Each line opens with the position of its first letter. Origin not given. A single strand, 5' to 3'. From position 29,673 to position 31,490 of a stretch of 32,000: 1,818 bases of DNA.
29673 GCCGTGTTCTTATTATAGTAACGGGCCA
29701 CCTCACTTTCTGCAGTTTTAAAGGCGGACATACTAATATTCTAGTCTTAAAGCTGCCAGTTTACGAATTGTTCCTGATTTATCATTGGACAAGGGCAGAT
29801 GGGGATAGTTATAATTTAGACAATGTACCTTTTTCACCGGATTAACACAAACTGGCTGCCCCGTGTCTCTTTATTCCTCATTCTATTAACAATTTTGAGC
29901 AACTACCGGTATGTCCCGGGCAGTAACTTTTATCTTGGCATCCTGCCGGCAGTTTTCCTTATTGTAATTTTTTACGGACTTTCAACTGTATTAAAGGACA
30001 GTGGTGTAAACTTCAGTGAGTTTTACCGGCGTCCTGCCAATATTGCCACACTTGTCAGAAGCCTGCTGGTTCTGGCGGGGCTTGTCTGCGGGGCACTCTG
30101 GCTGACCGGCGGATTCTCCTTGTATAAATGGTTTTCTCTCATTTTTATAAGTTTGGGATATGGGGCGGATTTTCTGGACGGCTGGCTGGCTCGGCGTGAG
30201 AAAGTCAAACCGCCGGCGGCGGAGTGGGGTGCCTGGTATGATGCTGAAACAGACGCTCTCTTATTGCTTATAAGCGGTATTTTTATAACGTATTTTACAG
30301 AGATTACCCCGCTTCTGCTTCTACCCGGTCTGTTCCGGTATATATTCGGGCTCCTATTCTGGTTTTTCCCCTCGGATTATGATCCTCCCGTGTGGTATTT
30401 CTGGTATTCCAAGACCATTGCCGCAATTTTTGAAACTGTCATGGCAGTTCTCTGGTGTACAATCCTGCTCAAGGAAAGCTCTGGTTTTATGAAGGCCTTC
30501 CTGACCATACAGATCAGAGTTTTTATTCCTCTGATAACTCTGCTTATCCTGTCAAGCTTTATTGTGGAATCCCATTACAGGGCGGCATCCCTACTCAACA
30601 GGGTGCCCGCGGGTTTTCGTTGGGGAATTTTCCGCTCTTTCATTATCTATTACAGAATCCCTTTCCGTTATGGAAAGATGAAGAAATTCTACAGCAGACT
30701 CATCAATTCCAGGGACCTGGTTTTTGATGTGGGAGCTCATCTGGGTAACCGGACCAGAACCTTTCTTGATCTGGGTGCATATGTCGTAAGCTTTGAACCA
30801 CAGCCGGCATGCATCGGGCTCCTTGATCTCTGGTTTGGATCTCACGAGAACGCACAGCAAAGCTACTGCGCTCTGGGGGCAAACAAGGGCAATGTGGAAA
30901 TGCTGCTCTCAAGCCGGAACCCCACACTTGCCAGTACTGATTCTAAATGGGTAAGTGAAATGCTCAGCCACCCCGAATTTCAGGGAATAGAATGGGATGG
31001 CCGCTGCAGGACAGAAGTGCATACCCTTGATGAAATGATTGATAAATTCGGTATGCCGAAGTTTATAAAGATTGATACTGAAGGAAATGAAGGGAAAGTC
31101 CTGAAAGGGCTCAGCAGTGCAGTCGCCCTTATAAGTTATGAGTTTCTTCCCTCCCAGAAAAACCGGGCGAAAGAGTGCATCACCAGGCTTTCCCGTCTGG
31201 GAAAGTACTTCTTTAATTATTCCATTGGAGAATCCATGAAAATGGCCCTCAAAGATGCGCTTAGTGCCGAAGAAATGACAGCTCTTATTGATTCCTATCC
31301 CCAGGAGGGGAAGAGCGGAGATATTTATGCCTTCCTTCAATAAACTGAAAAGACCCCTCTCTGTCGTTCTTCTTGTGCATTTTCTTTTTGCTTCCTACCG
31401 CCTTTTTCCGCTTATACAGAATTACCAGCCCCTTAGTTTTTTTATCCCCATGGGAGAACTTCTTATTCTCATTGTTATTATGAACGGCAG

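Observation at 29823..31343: Single-polypeptide fusion of a CDP-alcohol phosphatidyltransferase and an FkbM-type methyltransferase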

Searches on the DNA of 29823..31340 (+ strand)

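Call 73: search_rna_families(sources=[L045, L077, L032, L071, L064, L036, L083], threshold=gathering)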
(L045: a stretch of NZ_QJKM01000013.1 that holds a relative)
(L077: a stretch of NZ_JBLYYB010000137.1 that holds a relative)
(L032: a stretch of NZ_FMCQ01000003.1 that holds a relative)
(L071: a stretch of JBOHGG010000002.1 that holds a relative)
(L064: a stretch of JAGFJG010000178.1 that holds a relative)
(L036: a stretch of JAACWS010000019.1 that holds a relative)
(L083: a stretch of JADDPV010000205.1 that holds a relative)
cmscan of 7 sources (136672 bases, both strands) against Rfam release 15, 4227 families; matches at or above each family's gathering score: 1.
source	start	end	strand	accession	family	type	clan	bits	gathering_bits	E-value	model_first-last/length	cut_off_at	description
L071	8127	8210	+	RF00005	tRNA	Gene; tRNA;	CL00001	55.5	29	6.4e-09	1-71/71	no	tRNA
